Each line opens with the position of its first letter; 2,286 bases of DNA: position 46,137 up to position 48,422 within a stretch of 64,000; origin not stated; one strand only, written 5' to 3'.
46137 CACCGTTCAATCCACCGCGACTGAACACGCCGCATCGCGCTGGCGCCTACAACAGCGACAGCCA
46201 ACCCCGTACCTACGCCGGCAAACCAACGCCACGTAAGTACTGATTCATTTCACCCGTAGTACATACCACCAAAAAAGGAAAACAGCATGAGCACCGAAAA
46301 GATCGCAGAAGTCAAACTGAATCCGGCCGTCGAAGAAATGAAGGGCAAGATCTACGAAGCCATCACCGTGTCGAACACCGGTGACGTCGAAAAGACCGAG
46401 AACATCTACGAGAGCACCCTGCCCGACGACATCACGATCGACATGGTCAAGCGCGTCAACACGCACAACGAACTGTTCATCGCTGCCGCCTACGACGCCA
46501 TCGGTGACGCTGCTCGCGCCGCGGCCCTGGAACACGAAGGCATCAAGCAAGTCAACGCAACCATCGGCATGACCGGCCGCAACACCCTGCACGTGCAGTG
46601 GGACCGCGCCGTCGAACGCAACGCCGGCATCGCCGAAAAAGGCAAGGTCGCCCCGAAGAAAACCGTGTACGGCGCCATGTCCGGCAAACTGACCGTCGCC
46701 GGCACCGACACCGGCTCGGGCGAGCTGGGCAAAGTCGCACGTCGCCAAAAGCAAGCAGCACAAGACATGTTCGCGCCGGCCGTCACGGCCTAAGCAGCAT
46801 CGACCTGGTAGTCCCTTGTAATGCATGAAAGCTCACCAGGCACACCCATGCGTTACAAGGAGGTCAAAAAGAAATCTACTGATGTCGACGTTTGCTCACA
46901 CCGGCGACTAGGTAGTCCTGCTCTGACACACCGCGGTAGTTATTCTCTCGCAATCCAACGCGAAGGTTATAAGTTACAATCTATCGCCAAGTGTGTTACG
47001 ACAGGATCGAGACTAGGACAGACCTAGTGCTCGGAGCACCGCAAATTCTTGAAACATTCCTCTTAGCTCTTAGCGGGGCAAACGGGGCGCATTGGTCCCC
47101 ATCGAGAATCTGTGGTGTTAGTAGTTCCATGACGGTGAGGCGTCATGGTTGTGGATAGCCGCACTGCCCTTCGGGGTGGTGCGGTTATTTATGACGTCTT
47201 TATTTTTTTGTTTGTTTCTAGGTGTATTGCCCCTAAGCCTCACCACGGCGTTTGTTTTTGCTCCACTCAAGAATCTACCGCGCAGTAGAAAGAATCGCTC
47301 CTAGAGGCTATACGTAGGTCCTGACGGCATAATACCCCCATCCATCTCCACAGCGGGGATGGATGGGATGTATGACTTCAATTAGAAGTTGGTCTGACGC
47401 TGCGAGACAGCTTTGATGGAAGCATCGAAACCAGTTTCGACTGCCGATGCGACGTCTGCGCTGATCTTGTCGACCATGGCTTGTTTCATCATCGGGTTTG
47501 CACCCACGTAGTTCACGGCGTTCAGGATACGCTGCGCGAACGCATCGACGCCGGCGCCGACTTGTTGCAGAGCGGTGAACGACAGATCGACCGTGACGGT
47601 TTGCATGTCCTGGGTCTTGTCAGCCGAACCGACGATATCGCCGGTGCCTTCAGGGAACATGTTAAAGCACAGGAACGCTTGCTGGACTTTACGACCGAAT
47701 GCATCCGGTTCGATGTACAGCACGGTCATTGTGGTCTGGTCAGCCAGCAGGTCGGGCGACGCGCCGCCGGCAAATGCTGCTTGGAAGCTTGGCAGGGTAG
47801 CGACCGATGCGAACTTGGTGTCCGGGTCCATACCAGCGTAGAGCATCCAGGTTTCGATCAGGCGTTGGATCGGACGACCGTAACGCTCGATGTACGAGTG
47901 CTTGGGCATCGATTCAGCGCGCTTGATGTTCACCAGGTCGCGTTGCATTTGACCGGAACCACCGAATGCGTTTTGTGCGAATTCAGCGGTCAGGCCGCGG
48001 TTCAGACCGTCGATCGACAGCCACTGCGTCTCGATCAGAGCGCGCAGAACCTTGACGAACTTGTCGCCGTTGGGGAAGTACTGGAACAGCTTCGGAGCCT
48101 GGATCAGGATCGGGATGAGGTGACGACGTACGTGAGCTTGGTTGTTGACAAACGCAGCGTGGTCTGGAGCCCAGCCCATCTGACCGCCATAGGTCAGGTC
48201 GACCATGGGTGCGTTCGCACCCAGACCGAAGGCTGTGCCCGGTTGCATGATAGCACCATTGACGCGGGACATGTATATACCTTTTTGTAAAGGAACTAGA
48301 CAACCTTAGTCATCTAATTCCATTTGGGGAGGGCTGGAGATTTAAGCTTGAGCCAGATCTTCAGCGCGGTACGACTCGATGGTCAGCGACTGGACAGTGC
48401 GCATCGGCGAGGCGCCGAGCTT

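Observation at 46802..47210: Candidate novel ~400-nt structured non-coding RNA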

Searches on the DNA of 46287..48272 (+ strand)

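Call 9: search_dna_similar(query=window:46287-48272:+, collection=phages, mode=distant, max_rows=30)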
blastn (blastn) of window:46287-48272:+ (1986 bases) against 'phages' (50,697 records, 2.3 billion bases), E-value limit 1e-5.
Records with a match: 1; places in all: 1; records where one place covers at least 80% of the query: 0.
Best place of each record, by identity: 60-80% 1.
By first word of the organism name: Erwinia 1.
By host as written in the record: Erwinia amylovora 1.
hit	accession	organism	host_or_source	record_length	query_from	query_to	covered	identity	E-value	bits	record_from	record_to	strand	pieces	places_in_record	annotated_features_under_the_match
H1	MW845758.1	Erwinia phage pEa_SNUABM_11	Erwinia amylovora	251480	1362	1471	6%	71.8%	8e-6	60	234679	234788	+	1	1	hypothetical protein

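Call 17: search_rna_families(source=window, start=46700, end=47450, threshold=evalue, max_evalue=10, show_alignments=3)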
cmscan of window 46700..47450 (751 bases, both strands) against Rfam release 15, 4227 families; matches with E-value up to 10: 3.
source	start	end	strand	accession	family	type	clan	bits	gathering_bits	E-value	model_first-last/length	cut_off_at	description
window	47319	47384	-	RF02308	TtnuCD34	Gene; snRNA; snoRNA; CD-box;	-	15.7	80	4.2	1-64/64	no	Tetrahymena snoRNA TtnuCD34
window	46994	47056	-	RF00285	snoZ6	Gene; snRNA; snoRNA; CD-box;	-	14.4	35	3.7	1-91/91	no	Z6 small nucleolar RNA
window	47259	47288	-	RF01727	SAM-SAH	Cis-reg; riboswitch;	-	12.1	40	7.1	1-49/49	no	SAM/SAH riboswitch aptamer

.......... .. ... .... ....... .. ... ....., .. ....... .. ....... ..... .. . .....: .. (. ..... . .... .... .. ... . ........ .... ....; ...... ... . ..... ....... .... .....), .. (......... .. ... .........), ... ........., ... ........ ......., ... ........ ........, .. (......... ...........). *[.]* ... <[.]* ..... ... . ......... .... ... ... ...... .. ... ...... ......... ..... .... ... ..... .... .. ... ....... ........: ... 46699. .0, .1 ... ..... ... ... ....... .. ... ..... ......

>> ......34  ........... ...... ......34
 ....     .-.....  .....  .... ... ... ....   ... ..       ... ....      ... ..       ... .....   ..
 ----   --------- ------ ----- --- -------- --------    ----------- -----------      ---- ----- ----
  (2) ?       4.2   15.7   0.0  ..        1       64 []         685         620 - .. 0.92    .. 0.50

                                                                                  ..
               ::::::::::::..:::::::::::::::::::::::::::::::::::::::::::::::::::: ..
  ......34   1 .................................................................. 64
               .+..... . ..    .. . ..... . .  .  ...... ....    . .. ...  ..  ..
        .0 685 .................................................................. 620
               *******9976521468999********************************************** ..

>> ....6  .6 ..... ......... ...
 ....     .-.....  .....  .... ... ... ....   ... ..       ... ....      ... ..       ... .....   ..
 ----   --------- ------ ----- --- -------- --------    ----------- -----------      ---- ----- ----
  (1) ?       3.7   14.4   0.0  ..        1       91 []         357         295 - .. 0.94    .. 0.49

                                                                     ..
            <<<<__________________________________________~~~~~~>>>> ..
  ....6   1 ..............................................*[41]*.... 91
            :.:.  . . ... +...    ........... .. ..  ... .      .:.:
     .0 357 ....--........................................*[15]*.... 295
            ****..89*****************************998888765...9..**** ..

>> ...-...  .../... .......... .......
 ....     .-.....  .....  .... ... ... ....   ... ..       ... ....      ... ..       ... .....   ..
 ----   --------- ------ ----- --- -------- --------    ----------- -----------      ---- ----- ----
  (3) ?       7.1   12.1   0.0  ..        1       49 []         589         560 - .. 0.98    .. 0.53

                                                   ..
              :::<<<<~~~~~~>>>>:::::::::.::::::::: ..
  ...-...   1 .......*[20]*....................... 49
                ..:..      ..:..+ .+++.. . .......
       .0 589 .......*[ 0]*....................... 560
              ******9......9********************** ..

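Call 43: search_rna_families(sources=[L004, L005, L090, L091, L093, L094, L095, L096, L097, L098], threshold=gathering)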
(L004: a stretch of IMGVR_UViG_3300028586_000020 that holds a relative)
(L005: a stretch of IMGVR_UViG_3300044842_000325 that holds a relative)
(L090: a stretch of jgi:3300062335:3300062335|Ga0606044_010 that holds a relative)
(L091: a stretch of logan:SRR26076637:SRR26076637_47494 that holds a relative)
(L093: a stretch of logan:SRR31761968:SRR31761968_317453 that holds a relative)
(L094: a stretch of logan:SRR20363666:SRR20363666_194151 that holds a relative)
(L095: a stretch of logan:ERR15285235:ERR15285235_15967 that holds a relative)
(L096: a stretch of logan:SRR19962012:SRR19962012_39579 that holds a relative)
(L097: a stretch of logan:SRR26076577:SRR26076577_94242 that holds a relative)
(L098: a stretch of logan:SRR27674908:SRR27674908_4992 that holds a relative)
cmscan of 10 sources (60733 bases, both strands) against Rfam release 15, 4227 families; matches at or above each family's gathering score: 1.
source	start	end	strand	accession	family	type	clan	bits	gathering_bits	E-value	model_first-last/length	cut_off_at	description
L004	6046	6177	-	RF00005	tRNA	Gene; tRNA;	CL00001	36.4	29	0.00052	1-71/71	no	tRNA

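Call 45: search_rna_families(source=L005, start=4880, end=5690, threshold=evalue, max_evalue=1, show_alignments=3)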
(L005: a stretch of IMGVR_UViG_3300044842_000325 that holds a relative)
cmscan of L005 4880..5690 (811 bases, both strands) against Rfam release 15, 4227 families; matches with E-value up to 1: 2.
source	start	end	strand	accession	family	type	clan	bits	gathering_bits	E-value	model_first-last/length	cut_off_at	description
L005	5050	5164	-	RF02423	Bp1_781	Gene; sRNA;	-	15.5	80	0.14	1-230/230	no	Burkholderia sRNA Bp1_Cand871_SIPHT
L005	5267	5307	-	RF00023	tmRNA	Gene;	CL00001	11.6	47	0.02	1-374/374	no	transfer-messenger RNA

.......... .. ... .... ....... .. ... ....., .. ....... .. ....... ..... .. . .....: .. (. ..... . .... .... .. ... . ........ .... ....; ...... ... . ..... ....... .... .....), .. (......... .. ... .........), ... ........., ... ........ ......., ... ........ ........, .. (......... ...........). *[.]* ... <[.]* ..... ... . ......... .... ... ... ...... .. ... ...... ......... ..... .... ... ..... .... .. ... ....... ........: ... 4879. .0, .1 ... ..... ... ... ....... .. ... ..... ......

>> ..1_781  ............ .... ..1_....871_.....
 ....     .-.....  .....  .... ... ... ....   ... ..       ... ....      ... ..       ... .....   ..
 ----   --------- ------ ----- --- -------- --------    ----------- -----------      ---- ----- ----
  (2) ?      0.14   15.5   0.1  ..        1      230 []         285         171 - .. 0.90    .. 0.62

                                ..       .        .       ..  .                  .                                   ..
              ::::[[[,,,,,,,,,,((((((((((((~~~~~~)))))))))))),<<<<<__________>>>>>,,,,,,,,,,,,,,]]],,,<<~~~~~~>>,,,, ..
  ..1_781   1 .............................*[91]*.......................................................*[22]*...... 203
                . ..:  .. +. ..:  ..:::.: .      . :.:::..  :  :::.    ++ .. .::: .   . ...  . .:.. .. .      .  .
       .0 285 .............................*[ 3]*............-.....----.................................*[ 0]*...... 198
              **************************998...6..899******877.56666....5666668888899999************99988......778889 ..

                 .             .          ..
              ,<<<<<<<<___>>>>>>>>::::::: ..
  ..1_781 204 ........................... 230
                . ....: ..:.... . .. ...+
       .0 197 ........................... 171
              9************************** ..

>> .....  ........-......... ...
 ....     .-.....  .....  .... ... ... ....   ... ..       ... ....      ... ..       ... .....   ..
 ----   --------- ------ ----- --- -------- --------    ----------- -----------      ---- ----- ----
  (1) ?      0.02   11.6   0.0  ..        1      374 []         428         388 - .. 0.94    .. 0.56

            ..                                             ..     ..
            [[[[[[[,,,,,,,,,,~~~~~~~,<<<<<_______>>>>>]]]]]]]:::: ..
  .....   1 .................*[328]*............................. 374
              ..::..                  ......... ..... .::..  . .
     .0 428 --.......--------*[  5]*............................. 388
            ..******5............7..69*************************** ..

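Call 79: build_rna_model(alignment_id=A4, structure=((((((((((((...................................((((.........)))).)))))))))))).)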
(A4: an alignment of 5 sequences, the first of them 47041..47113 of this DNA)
Model R1 built from alignment A4 (5 sequences, 78 columns); structure: as given.
model positions 65; base pairs 16; branch points 0; effective number of sequences 3.36; information 0.862 bits per position. Calibrated on 0.2 Mb of random sequence (short: E-values are rough).
structure used (alignment columns):
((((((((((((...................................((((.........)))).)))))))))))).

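Call 80: search_with_rna_model(model_id=R1, sources=[window, L004, L005, L006, L007, L008, L009, L010, L011, L012, L013, L014, L015, L016, L017, L018, L019, L020, L090, L091, L092, L093, L094, L095, L096, L097, L098], max_evalue=10, show_alignments=8)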
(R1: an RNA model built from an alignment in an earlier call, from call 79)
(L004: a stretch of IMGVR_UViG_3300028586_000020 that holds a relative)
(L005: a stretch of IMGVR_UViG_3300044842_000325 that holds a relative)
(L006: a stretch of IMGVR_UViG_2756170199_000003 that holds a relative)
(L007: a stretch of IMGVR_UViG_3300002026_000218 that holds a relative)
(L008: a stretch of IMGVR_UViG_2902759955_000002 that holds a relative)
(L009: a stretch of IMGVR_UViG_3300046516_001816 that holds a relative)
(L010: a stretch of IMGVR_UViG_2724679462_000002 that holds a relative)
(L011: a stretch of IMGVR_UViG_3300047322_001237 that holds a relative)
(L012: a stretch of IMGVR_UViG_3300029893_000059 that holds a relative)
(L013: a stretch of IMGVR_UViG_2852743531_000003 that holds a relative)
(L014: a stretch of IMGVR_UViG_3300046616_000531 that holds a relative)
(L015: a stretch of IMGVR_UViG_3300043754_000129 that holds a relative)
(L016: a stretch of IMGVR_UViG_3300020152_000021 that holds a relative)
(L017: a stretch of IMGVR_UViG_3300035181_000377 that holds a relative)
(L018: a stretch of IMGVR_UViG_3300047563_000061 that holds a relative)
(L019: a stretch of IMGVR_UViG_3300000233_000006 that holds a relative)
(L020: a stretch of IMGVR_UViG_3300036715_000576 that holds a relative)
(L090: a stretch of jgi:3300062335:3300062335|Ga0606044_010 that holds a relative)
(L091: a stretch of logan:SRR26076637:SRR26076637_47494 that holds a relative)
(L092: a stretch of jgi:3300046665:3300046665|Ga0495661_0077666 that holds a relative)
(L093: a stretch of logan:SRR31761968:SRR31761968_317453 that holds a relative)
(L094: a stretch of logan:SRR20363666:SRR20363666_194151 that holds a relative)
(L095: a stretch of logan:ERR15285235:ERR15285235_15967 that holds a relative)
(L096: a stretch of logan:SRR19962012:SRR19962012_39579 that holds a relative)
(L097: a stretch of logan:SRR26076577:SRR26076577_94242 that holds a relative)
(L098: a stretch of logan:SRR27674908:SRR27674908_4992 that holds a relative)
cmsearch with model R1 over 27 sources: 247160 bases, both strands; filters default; matches with E-value up to 10: 8.
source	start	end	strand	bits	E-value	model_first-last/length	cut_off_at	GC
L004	5164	5238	-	72.7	5.4e-15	1-65/65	no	0.51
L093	2859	2920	-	72.4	6.1e-15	1-65/65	no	0.53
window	47041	47113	+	68.4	6.1e-14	1-65/65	no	0.51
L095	3663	3731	-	68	7.6e-14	1-65/65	no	0.49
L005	5195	5255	-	66.7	1.7e-13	1-65/65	no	0.52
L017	6023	6056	-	16.8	0.4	1-65/65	no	0.26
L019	6963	6994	+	14.7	1.3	1-65/65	no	0.5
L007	1882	1962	-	12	6.1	1-65/65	no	0.49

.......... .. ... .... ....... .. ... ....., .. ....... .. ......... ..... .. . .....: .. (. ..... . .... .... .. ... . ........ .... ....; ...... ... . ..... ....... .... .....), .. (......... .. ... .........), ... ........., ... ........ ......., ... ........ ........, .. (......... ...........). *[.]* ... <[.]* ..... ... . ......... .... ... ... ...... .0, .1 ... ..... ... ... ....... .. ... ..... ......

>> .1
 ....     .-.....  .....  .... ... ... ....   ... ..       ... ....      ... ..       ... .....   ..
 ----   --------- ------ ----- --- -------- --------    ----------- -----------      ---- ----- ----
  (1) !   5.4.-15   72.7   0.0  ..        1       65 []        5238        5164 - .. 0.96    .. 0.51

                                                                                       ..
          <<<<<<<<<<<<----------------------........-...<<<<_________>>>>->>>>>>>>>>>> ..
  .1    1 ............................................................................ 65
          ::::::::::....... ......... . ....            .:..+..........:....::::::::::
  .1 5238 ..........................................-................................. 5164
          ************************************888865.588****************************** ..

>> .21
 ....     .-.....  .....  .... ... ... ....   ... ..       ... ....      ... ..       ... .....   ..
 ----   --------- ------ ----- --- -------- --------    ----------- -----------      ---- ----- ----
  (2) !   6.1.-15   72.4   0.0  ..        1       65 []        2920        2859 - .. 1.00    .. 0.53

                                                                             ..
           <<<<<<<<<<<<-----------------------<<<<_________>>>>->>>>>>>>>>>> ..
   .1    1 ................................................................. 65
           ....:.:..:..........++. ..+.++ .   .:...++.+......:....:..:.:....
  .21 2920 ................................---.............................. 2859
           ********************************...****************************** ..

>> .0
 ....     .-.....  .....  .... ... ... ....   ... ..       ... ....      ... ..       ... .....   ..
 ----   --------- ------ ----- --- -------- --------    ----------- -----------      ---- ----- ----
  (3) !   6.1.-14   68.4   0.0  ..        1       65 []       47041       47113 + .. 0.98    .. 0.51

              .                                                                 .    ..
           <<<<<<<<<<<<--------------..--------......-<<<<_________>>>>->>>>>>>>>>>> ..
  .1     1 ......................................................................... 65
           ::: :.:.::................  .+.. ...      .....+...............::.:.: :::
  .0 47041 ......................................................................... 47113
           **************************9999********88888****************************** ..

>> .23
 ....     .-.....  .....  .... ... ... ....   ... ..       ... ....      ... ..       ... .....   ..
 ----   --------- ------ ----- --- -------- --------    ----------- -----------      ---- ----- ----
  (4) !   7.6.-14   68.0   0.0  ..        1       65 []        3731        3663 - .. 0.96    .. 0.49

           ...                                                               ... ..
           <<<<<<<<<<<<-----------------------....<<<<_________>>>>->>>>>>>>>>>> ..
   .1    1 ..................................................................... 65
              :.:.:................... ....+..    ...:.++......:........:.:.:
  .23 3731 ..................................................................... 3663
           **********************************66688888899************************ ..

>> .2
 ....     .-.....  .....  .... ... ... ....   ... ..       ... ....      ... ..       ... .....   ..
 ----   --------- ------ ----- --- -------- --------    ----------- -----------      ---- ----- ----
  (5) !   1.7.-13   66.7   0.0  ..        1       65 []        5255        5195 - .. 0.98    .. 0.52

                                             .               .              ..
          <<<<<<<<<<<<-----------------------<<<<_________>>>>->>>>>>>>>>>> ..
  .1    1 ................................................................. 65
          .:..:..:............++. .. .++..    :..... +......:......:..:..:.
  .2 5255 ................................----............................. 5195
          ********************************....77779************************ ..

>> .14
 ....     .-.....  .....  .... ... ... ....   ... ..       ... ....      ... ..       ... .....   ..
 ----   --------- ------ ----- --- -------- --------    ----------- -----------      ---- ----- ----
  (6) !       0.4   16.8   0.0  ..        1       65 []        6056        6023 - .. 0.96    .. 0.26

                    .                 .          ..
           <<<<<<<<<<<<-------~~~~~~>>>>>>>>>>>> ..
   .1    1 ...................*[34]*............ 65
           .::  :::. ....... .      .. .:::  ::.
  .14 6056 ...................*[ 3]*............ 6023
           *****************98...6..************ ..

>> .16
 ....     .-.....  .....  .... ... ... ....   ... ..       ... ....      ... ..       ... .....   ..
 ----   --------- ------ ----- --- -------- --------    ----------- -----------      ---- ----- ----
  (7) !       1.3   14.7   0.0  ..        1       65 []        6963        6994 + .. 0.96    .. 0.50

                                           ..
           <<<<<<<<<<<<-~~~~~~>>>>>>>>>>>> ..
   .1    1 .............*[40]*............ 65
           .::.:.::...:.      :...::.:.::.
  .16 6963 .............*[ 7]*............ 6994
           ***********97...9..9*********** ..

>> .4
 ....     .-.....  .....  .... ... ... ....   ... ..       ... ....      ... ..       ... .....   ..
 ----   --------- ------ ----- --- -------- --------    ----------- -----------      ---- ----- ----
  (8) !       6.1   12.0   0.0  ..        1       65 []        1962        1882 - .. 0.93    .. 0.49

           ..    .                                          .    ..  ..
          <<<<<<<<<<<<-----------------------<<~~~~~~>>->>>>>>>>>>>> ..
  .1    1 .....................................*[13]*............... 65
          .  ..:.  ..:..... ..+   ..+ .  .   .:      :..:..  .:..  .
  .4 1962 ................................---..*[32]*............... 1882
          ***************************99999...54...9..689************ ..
